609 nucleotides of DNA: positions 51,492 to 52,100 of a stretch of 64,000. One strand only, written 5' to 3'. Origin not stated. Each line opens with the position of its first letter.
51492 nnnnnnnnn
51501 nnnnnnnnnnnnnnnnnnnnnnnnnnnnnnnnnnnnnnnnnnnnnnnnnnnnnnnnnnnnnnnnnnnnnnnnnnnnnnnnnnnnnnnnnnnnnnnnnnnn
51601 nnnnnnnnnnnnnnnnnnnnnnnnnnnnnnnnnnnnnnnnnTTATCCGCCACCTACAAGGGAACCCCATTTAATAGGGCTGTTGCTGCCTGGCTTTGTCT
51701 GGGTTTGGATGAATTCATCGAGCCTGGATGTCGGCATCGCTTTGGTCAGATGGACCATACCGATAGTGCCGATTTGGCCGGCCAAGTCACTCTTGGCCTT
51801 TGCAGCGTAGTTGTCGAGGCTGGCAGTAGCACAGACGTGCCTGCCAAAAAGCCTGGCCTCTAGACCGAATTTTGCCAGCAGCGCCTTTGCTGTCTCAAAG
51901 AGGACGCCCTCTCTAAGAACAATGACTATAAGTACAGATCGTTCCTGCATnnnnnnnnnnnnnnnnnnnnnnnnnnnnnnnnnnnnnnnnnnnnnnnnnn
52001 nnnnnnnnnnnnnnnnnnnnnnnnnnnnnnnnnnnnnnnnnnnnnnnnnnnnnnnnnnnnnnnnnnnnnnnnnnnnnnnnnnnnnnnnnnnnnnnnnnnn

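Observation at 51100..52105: Tandem pair of small GC-rich genes with a duplicated promoter/leader, each separated by its own terminator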

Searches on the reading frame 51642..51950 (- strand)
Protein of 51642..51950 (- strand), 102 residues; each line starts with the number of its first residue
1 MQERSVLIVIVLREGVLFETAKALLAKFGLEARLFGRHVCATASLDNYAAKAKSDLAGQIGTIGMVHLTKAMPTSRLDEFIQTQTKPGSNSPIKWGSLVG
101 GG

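Call 5: search_protein_families(library=pfam, proteins=[window:51642-51950:-], max_evalue=1)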
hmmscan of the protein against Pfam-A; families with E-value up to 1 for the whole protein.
window:51642-51950:- (102 aa): 0 families

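Call 9: search_protein_families(library=phrogs, proteins=[window:51642-51950:-], max_evalue=1)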
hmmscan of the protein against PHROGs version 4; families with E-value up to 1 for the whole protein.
window:51642-51950:- (102 aa): 1 family
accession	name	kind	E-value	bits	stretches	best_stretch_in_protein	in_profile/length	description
phrog_21115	-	unknown function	0.01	17.1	1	38-89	61-111/126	-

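Call 10: search_protein_families(library=ncbifam, proteins=[window:51642-51950:-], max_evalue=1)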
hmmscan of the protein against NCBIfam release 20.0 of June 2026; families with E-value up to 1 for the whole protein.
window:51642-51950:- (102 aa): 1 family
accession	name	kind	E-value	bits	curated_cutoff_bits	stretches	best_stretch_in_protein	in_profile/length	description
NF038393.1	lipo_LIC_10705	subfamily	0.1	12.3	100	1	39-89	114-163/178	LIC_10705 family lipoprotein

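Call 11: search_protein_families(library=padloc, proteins=[window:51642-51950:-], max_evalue=1)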
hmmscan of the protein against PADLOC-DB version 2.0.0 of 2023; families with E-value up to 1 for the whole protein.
window:51642-51950:- (102 aa): 0 families

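Call 13: find_homologous_proteins(query=window:51642-51950:-, max_evalue=0.01)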
Query window:51642-51950:- (102 aa): 1 proteins with E <= 0.01 among 4 candidates.
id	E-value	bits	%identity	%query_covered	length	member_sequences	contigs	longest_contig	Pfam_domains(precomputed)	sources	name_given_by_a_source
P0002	7.0e-59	214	100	100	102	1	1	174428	-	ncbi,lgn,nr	ncbi:MAG: hypothetical protein HY918_00940 [Candidatus Doudnabacteria bacterium]|nr:hypothetical pro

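Call 36: predict_structure(protein=window:51642-51950:-)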
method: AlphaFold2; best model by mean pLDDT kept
length: 102 residues; sequences in the alignment: 1
mean_pLDDT: 73.6   pTM: 0.64
mean pLDDT of the five models: 73.6, 72.6, 68.9, 63.9, 51.4
residues with pLDDT >= 90: 6; 70-90: 62; 50-70: 28; < 50: 6
segments of 3 or more residues with pLDDT < 50: 97-102
pLDDT, mean of each block of 10 residues (from residue 1): 72 88 88 86 74 73 75 73 65 50 28
secondary structure, 60 per line:
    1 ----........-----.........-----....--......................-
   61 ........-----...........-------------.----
elements in order: E5-12 H18-26 E32-35 E38-44 H45-59 E61-68 H74-84

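Call 40: fold_search(model_id=the predicted structure, library=pdb)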
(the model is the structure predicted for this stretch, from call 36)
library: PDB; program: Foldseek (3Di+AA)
matches with E <= 10: 1202; with E <= 0.001: 0
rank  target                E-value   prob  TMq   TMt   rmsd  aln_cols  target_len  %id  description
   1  2eky_A                1.5e-02  0.90  0.41  0.42   5.5        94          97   15  Crystal Structure of hypothetical protein MJ1052 from Methanocaldococcus jannaschii (Form 1) (released 2007-10-02)
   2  2eky_C                1.8e-02  0.82  0.39  0.40   6.0        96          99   14  Crystal Structure of hypothetical protein MJ1052 from Methanocaldococcus jannaschii (Form 1) (released 2007-10-02)
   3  2epi_B                2.3e-02  0.82  0.40  0.41   5.6        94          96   15  Crystal Structure pf hypothetical protein MJ1052 from Methanocaldococcus jannascii (Form 2) (released 2007-10-02)
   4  2eky_G                2.5e-02  0.91  0.44  0.46   5.0        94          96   14  Crystal Structure of hypothetical protein MJ1052 from Methanocaldococcus jannaschii (Form 1) (released 2007-10-02)
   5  2eky_B                2.5e-02  0.84  0.41  0.41   5.5        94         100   15  Crystal Structure of hypothetical protein MJ1052 from Methanocaldococcus jannaschii (Form 1) (released 2007-10-02)
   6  2eky_D                2.6e-02  0.77  0.40  0.41   5.9        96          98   14  Crystal Structure of hypothetical protein MJ1052 from Methanocaldococcus jannaschii (Form 1) (released 2007-10-02)
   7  2gv1_MODEL_1_A        5.7e-02  0.85  0.41  0.44   4.4        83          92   14  NMR solution structure of the Acylphosphatase from Eschaerichia Coli (released 2006-10-31)
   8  4p2m_B                5.7e-02  0.77  0.39  0.25   5.3        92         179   21  Swapped Dimer of Mycobacterial Adenylyl cyclase Rv1625c: Form 1 (released 2014-09-17)
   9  2epi_A                6.1e-02  0.69  0.40  0.41   5.6        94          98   15  Crystal Structure pf hypothetical protein MJ1052 from Methanocaldococcus jannascii (Form 2) (released 2007-10-02)
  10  6yly_o                7.8e-02  0.63  0.41  0.35  16.2       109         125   18  pre-60S State NE2 (TAP-Flag-Nop53) (released 2020-07-29)
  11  8esq_o                8.4e-02  0.69  0.44  0.36   7.1       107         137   16  Ytm1 associated nascent 60S ribosome State 2 (released 2022-11-30)
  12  3mgj_A                8.4e-02  0.47  0.34  0.34   5.5        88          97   14  Crystal structure of the Saccharop_dh_N domain of MJ1480 protein from Methanococcus jannaschii. Northeast Structural G (released 2010-04-21)
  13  8cg4_A                8.9e-02  0.89  0.50  0.05   7.5        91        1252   13  The organise full-length structure of the fungal non-reducing polyketide synthase (NR-PKS) PksA (released 2024-02-21)
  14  2cqh_MODEL_1_A        1.0e-01  0.80  0.43  0.45   5.3        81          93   12  Solution structure of the RNA binding domain of IGF-II mRNA-binding protein 2 (released 2005-11-20)
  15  4p2x_B                1.0e-01  0.80  0.43  0.29   4.2        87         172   20  Swapped Dimer of Mycobacterial Adenylyl cyclase Rv1625c: Form 2 (released 2014-09-17)
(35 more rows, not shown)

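Call 44: search_solved_structures(query=window:51642-51950:-, max_evalue=10)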
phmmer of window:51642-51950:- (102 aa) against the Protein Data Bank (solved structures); distinct sequences matched with E-value up to 10: 8.
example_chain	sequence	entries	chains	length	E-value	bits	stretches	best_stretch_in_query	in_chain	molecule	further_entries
5ux7_A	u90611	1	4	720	1.5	12.4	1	28-67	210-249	Glycogen [starch] synthase isoform 2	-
5uw0_A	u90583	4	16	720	1.5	12.4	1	28-67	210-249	Glycogen [starch] synthase isoform 2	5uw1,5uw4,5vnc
3nb0_A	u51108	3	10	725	1.5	12.4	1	28-67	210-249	Glycogen [starch] synthase isoform 2 | PROTEIN (Glycogen [starch] synthase isoform 2)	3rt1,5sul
3naz_A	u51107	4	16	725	1.5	12.4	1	28-67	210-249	Glycogen [starch] synthase isoform 2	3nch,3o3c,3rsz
6u77_A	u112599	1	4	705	1.5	12.4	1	28-67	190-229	Glycogen [starch] synthase isoform 2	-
5suk_A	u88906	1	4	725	1.5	12.4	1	28-67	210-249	Glycogen [starch] synthase isoform 2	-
4kq1_A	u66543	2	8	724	1.6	12.3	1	28-67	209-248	Gsy2p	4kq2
4kqm_A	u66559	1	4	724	1.6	12.3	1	28-67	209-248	Gsy2p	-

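Call 47: fold_search(model_id=the predicted structure, library=viral)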
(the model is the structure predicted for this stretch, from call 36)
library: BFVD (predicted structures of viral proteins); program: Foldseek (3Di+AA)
matches with E <= 10: 665; with E <= 0.001: 0
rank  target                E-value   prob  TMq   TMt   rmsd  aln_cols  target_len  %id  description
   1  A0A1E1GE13            2.8e-02  0.90  0.44  0.42   6.5        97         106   15  (no name in the UniProt tables at hand)
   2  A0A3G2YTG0            5.0e-02  0.84  0.48  0.35   9.3       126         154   18  (no name in the UniProt tables at hand)
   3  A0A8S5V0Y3            5.3e-02  0.97  0.49  0.64   3.3        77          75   14  Uncharacterized protein [Siphoviridae sp. ct3r22]
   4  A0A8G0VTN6            5.3e-02  0.72  0.44  0.32   7.2       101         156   13  Nonstructural protein [Bidnaviridae sp.]
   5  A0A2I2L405            5.7e-02  0.89  0.44  0.48   3.6        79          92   13  Uncharacterized protein [Orpheovirus IHUMI-LCC2]
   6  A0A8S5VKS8            7.3e-02  0.92  0.44  0.16   3.8        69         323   26  lysozyme [Ackermannviridae sp.]
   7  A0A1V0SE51            7.8e-02  0.89  0.46  0.54   3.3        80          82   12  Uncharacterized protein [Indivirus ILV1]
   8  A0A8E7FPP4            8.4e-02  0.77  0.40  0.46   4.4        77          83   10  (no name in the UniProt tables at hand)
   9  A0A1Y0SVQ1            8.9e-02  0.72  0.39  0.52   4.5        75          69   15  Uncharacterized protein [Pseudomonas phage Phabio]
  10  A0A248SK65            9.5e-02  0.98  0.48  0.61   2.7        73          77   14  (no name in the UniProt tables at hand)
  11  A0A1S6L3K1            9.5e-02  0.82  0.41  0.43   8.8        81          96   11  Uncharacterized protein [Erwinia phage vB_EamM_Yoloswag]
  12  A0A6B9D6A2            9.5e-02  0.80  0.46  0.34   4.5        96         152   10  ORF1 [Syngnathus scovelli chapparvovirus]
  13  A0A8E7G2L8            1.0e-01  0.77  0.48  0.11   4.3       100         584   12  Nonstructural protein [Emberiza spodocephala parvoviridae sp.]
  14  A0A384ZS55            1.0e-01  0.63  0.34  0.41   5.3        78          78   14  Uncharacterized protein [Vibrio phage YC]
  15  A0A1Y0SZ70            1.2e-01  0.57  0.38  0.44  10.3        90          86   11  Uncharacterized protein [Pseudomonas phage Phabio]
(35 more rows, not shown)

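Call 50: search_protein_representatives(protein=window:51642-51950:-)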
Query: 102 residues. Proteins with E-value up to 0.001 (for the whole library): 2; up to 1e-10: 1; up to 1e-30: 1. The best 2 are listed.
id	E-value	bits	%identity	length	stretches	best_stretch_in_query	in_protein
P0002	2.2e-59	213.6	100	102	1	1-102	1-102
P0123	3.5e-04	36.9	53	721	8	28-42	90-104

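Call 69: find_related_loci(query=window:51642-51950:-, collection=viral_contigs, flank=5000)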
Query window:51642-51950:- (102 aa) in viral_contigs; peptide patterns used: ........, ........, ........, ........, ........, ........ (x = any residue, [..] = any of these).
18 stretches matched a pattern, but none encodes a relative of the query by tblastn (E <= 1e-3).
